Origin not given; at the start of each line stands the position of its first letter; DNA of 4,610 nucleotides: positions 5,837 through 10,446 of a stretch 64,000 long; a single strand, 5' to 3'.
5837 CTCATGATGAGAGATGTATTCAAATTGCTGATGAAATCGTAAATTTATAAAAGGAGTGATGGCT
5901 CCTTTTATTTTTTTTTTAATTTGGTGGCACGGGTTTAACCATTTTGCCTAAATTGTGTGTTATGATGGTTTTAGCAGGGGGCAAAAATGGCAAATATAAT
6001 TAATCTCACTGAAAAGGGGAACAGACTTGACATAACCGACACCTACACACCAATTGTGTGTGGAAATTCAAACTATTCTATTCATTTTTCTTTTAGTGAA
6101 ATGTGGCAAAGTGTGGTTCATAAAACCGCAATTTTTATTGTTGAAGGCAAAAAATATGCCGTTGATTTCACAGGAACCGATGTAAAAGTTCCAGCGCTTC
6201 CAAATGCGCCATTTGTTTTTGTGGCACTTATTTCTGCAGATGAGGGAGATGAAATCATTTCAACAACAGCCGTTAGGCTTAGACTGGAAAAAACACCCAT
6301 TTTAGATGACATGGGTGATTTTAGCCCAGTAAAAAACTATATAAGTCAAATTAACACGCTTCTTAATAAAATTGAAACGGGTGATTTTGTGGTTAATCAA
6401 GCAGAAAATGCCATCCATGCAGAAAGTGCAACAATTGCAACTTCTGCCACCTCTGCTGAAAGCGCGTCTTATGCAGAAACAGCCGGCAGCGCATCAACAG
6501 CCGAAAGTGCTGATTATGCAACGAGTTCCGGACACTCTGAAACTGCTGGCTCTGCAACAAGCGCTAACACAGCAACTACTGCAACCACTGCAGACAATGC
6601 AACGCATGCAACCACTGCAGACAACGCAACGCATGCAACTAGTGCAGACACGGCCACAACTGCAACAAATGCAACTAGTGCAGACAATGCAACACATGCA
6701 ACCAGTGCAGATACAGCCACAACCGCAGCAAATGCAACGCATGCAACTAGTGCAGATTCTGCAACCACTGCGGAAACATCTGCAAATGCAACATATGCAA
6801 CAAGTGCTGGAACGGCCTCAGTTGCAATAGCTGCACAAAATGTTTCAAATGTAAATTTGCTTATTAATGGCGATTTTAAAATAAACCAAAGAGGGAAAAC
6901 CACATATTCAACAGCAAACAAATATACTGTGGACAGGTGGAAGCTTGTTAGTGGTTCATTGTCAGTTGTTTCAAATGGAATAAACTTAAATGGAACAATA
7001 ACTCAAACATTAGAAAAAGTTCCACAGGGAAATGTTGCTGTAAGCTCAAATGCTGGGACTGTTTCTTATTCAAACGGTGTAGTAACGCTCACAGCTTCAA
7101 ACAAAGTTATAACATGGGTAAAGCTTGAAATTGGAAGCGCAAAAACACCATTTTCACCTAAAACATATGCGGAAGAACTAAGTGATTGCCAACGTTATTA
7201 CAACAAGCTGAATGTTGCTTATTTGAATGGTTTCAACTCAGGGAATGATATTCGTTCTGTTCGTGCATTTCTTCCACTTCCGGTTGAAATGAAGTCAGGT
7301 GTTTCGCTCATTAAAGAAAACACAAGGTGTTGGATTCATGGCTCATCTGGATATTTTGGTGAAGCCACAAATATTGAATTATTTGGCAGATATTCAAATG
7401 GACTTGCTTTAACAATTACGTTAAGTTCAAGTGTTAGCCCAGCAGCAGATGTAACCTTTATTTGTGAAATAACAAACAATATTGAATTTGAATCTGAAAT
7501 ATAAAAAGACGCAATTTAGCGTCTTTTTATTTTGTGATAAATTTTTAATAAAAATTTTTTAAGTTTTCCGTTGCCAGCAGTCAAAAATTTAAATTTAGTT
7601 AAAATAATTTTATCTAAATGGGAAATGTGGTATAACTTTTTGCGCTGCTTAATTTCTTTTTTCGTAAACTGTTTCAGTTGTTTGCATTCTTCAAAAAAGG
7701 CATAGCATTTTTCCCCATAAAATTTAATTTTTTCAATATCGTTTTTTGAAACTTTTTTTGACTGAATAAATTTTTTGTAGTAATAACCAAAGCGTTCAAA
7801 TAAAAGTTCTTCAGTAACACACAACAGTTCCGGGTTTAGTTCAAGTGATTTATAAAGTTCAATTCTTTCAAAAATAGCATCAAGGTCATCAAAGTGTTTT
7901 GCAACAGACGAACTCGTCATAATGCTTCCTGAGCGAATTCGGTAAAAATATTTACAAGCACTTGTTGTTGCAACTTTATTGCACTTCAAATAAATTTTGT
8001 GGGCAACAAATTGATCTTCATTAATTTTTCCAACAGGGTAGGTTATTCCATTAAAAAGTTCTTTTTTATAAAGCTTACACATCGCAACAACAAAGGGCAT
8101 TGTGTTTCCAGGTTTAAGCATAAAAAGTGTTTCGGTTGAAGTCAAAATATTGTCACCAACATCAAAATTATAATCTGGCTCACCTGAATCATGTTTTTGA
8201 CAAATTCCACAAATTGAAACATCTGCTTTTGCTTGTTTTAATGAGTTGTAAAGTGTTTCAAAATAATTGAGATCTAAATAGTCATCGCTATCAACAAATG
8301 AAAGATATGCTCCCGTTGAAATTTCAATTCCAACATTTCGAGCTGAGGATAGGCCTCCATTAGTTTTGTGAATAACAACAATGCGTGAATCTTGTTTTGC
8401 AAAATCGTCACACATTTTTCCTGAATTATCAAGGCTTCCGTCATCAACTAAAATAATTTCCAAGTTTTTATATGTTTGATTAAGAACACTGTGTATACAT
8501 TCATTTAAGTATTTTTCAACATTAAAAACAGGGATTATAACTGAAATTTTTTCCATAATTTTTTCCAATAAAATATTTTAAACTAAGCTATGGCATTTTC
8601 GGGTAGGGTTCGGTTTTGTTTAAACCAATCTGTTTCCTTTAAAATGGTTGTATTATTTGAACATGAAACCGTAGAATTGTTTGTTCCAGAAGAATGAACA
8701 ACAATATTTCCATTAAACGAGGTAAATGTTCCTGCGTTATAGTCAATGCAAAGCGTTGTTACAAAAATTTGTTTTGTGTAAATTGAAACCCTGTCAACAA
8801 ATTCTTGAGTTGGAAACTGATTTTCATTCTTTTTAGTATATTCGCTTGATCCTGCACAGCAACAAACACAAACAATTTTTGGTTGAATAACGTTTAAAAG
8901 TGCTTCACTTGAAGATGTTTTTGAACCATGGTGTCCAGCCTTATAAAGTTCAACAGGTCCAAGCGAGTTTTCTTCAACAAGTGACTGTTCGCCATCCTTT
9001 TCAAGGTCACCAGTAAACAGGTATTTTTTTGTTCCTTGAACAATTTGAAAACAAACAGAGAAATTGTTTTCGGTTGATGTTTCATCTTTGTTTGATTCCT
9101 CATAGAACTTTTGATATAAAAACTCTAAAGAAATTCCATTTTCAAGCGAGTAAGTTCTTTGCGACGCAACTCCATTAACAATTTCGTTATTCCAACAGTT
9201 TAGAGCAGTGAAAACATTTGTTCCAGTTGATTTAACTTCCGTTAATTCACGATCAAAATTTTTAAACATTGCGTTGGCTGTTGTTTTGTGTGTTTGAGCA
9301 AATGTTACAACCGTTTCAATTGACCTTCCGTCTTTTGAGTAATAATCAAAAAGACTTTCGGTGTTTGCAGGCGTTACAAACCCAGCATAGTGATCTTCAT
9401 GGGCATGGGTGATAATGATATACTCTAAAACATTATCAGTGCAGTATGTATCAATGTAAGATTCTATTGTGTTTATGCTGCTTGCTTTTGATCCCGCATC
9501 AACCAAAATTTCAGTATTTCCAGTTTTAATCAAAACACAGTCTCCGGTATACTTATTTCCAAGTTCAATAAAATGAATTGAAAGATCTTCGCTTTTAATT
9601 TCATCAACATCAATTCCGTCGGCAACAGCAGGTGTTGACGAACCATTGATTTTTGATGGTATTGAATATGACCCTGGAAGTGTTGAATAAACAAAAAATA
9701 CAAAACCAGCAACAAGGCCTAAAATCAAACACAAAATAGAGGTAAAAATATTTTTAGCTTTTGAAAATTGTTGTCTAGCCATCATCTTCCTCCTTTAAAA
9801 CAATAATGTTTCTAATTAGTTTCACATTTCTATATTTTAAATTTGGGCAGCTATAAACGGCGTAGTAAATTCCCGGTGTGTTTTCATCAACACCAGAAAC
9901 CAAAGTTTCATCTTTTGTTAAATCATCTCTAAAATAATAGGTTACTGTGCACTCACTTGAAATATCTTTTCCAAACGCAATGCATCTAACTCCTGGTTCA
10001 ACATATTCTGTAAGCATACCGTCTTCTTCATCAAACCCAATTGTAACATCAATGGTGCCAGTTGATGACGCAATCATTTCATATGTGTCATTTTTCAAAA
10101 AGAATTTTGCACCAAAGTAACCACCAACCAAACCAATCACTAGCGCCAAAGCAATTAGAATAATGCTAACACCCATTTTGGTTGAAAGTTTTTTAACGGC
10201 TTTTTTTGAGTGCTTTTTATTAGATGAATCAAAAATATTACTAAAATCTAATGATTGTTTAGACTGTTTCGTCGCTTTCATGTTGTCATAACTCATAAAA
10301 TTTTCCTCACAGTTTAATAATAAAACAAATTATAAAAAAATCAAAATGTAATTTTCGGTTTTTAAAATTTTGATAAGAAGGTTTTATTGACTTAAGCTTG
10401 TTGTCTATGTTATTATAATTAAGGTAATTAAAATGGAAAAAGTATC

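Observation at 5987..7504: Orphan phage tail-fibre-like gene with its own promoter and terminator, at the edge of the cell-envelope glycan locus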

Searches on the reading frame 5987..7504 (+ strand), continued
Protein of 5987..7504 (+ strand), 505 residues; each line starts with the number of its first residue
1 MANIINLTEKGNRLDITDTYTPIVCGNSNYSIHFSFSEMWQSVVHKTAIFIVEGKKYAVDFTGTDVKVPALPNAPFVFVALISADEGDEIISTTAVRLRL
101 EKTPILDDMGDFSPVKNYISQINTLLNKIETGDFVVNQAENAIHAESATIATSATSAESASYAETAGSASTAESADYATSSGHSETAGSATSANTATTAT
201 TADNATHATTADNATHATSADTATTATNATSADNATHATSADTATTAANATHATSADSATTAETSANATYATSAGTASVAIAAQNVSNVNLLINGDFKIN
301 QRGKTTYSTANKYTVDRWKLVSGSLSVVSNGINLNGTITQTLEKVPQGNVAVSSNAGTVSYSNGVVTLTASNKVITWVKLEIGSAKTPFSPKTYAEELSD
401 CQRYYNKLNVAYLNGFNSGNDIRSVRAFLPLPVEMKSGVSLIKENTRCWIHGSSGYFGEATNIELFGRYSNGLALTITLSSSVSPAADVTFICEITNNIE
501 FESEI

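Call 76: find_encoding_contigs(protein=P0038, flank=10000, max_places=1)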
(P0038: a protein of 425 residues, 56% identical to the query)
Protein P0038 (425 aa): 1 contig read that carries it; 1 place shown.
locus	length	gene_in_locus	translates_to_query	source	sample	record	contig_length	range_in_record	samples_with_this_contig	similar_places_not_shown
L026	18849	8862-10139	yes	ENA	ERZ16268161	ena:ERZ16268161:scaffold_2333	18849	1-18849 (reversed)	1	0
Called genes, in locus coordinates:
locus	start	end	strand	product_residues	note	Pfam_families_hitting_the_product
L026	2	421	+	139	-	?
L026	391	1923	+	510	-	-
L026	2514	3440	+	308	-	PF01156:IU_nuc_hydro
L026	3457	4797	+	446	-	-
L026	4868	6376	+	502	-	PF01676:Metalloenzyme, PF06415:iPGM_N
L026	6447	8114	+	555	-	PF00664:ABC_membrane, PF02463:SMC_N (weak), PF00005:ABC_tran, PF13304:AAA_21 (faint)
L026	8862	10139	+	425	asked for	-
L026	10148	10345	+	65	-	-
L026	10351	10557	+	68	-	-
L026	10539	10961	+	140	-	-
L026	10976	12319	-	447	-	PF19786:DUF6270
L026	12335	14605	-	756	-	PF00037:Fer4 (weak), PF12797:Fer4_2 (faint), PF12838:Fer4_7, PF13187:Fer4_9, PF13237:Fer4_10 (weak), PF14697:Fer4_21 (weak), PF04432:FrhB_FdhB_C, PF04230:PS_pyruv_trans, +2 more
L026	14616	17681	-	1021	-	PF00535:Glycos_transf_2, PF10111:Glyco_tranf_2_2, PF13641:Glyco_tranf_2_3 (weak)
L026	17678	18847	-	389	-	?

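Call 105: find_encoding_contigs(protein=P0072, flank=10000, max_places=1)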
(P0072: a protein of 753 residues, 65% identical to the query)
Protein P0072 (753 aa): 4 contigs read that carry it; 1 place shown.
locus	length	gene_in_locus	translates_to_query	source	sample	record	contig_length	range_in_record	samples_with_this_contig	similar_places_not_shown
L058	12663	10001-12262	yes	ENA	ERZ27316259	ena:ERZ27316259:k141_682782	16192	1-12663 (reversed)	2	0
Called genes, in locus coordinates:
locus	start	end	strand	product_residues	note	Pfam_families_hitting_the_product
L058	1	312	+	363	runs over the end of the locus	PF05272:VapE-like_dom, PF19263:DUF5906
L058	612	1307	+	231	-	-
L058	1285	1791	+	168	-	-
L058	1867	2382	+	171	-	-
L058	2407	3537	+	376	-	PF25622:Phi29_MCP (weak)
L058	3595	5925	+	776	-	-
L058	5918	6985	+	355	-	-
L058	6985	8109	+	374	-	-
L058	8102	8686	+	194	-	-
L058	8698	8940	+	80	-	-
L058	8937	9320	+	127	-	-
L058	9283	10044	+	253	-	-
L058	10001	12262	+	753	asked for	-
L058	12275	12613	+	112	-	-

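Call 108: search_protein_families(library=padloc, proteins=[window:5987-7504:+, L003:11236-11433:+, L003:11438-11644:+, L003:11626-12015:+, L003:5017-6357:+], max_evalue=0.001)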
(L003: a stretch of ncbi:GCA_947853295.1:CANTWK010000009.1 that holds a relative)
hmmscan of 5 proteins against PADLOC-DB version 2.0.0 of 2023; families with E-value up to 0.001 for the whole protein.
window:5987-7504:+ (505 aa): 0 families

L003:11236-11433:+ (65 aa): 0 families

L003:11438-11644:+ (68 aa): 0 families

L003:11626-12015:+ (129 aa): 0 families

L003:5017-6357:+ (446 aa): 0 families

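Call 109: search_protein_families(library=ncbifam, proteins=[window:5987-7504:+, L003:12037-12915:-], max_evalue=0.001)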
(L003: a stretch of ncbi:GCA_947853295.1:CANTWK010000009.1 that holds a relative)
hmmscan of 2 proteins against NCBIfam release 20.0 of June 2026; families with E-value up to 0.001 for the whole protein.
window:5987-7504:+ (505 aa): 0 families

L003:12037-12915:- (292 aa): 0 families

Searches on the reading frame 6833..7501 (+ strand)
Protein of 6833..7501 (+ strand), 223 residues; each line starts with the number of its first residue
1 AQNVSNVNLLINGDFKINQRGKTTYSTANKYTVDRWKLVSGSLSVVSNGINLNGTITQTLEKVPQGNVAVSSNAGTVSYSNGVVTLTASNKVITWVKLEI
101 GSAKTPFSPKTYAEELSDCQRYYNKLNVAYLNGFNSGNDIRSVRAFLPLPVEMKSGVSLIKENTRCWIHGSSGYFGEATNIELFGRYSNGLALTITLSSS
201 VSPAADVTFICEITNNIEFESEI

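Call 47: search_solved_structures(query=window:6833-7501:+, max_evalue=10, show_alignments=1)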
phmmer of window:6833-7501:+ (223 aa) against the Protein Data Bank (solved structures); distinct sequences matched with E-value up to 10: 1.
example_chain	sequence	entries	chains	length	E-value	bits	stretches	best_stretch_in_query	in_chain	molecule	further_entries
9t9r_H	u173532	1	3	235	0.031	17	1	2-115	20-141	Spike (GP13)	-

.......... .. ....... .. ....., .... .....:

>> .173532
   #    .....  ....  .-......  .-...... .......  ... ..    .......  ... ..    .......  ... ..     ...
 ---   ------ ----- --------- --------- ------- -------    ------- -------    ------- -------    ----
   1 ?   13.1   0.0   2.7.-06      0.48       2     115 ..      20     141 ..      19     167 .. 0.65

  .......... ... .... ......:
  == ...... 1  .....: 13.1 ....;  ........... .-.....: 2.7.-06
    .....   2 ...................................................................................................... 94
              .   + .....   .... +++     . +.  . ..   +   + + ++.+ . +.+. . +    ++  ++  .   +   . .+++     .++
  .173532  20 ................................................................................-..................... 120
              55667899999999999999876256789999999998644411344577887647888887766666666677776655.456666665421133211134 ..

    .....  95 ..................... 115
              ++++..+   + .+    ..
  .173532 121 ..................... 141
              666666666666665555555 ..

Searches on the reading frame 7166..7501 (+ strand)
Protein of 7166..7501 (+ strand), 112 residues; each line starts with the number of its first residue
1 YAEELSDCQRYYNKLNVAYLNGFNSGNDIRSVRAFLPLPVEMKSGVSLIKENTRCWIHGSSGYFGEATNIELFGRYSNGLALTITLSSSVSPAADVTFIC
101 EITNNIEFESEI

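Call 110: find_homologous_proteins(query=window:7166-7501:+, max_evalue=0.00001)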
Query window:7166-7501:+: 2 candidates shared short words with the query, none scored E <= 0.00001.

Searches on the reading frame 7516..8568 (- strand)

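Call 6: search_protein_families(library=pfam, proteins=[window:7516-8568:-], max_evalue=0.01)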
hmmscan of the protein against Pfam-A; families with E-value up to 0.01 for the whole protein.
window:7516-8568:- (350 aa): 3 families
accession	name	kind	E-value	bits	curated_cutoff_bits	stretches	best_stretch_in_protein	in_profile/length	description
PF00535.33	Glycos_transf_2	-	2.4e-39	135.4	23.3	1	9-173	1-165/168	Glycosyl transferase family 2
PF10111.15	Glyco_tranf_2_2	-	2e-10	41.1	27.3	1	9-108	1-104/276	Glycosyltransferase like family 2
PF13641.12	Glyco_tranf_2_3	-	5.2e-10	40.2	27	1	8-126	3-125/230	Glycosyltransferase like family 2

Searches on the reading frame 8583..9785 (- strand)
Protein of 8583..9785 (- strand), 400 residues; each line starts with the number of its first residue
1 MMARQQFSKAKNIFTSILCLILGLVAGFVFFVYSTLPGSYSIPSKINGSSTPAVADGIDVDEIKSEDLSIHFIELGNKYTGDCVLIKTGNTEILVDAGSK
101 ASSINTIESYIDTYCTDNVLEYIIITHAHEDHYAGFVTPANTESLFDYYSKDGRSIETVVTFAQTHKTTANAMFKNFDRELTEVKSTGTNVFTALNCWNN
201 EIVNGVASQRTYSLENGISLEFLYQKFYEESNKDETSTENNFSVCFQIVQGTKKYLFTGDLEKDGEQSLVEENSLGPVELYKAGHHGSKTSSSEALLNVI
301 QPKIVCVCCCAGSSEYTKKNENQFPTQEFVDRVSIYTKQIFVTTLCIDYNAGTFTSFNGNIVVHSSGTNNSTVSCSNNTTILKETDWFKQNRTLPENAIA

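Call 6: search_protein_families(library=pfam, proteins=[window:8583-9785:-], max_evalue=0.01)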
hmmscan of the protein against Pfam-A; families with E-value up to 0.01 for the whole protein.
window:8583-9785:- (400 aa): 3 families
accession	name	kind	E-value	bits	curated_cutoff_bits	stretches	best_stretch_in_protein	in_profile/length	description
PF00753.33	Lactamase_B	-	3.2e-16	60.3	22.7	2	80-135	5-59/196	Metallo-beta-lactamase superfamily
PF13483.12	Lactamase_B_3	-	0.00016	22.1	24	1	80-191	6-58/160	Beta-lactamase superfamily domain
PF12706.13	Lactamase_B_2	-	0.0059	16.7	27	0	118-150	29-53/200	Beta-lactamase superfamily domain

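Call 23: search_protein_families(library=phrogs, proteins=[window:8583-9785:-], max_evalue=0.01)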
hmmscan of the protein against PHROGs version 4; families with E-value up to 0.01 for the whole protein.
window:8583-9785:- (400 aa): 5 families
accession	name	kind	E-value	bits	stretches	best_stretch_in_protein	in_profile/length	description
phrog_7043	-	tail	4e-28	99.5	1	34-321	597-851/1077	tail protein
phrog_14556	-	unknown function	2.3e-24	87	2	233-383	259-405/451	-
phrog_36445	-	unknown function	9.5e-16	59.1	1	237-343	69-168/195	-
phrog_392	-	other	4.1e-07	30.8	1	70-140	8-72/348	metal-dependent hydrolase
phrog_36352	-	unknown function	0.0017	17.7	1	65-134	8-82/562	-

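Call 108: search_protein_families(library=padloc, proteins=[window:8583-9785:-], max_evalue=0.001)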
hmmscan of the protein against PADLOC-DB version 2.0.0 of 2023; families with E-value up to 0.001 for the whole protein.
window:8583-9785:- (400 aa): 6 families
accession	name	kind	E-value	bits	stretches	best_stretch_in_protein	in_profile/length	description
PDLC03854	LmuA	-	7.9e-18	62.7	2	79-203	11-145/345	-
PDLC03805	RTasMBL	-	2.1e-16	58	1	80-308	10-257/322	DRT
PDLC04676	PDC-M48B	-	1.9e-12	44.7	2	69-137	6-78/357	-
PDLC02158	Avs1a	-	2.7e-11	41.4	2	169-342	185-356/392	-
PDLC04673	PDC-M48B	-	2.8e-07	28.2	1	81-322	12-241/296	-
PDLC04674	PDC-M48B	-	1.6e-05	22.3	0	80-159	10-89/270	-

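Call 109: search_protein_families(library=ncbifam, proteins=[window:8583-9785:-], max_evalue=0.001)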
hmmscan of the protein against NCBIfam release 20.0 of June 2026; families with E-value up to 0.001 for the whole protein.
window:8583-9785:- (400 aa): 10 families
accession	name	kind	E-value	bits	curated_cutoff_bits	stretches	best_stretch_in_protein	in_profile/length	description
TIGR00361.1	ComEC_Rec2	equivalog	1.9e-19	69.3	190.05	1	81-343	451-659/663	DNA internalization-related competence protein ComEC/Rec2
NF049846.1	blaAHM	exception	1.8e-15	56.7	590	2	231-311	185-264/304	AHM family subclass B3-like metallo-beta-lactamase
NF041809.1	Avs1a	equivalog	2.5e-15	56.1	420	2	80-137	6-64/387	AVAST type 1 anti-phage system MBL fold metallo-hydrolase Avs1a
NF008580.0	PRK11539.1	equivalog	4e-14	51.9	969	1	234-332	615-707/758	ComEC family protein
NF012229.1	bla_class_B_core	domain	1.4e-06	28.5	100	1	82-136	16-68/139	metallo-beta-lactamase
NF045584.1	cas14_MBL_CASP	equivalog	2.7e-06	26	800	1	69-133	2-64/612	type VII CRISPR-associated protein Cas14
TIGR03675.1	arCOG00543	equivalog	1e-05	24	580.2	1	82-134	189-243/631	beta-CASP ribonuclease aCPSF1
NF033088.2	bla_subclass_B1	equivalog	3.1e-05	23.7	200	1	76-138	26-87/217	subclass B1 metallo-beta-lactamase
NF058524.1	6A-MBL_enzyme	equivalog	3.6e-05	23.1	220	0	80-156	6-94/346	anti-phage 6A-MBL system MBL-fold protein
NF033105.1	bla_subclass_B3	equivalog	0.00021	20.7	240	1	83-136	25-78/257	subclass B3 metallo-beta-lactamase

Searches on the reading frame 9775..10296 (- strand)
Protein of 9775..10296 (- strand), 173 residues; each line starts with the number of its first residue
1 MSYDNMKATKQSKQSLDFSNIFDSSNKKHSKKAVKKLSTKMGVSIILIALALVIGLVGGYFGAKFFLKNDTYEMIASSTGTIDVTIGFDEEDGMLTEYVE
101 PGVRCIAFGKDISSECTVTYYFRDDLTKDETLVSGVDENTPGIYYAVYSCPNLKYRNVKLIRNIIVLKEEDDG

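Call 6: search_protein_families(library=pfam, proteins=[window:9775-10296:-], max_evalue=0.01)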
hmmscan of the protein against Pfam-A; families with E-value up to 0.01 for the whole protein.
window:9775-10296:- (173 aa): 1 family
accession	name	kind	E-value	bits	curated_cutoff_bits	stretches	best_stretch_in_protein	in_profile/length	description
PF16403.11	Bact_surface_Ig-like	-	0.0078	16.7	27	0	118-166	24-71/71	Bacterial surface protein, Ig-like domain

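Call 23: search_protein_families(library=phrogs, proteins=[window:9775-10296:-], max_evalue=0.01)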
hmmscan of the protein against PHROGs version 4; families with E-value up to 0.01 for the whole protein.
window:9775-10296:- (173 aa): 0 families

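Call 108: search_protein_families(library=padloc, proteins=[window:9775-10296:-], max_evalue=0.001)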
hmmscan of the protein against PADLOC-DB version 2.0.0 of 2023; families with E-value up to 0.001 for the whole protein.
window:9775-10296:- (173 aa): 0 families

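Call 109: search_protein_families(library=ncbifam, proteins=[window:9775-10296:-], max_evalue=0.001)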
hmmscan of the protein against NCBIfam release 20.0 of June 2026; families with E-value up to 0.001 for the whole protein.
window:9775-10296:- (173 aa): 0 families
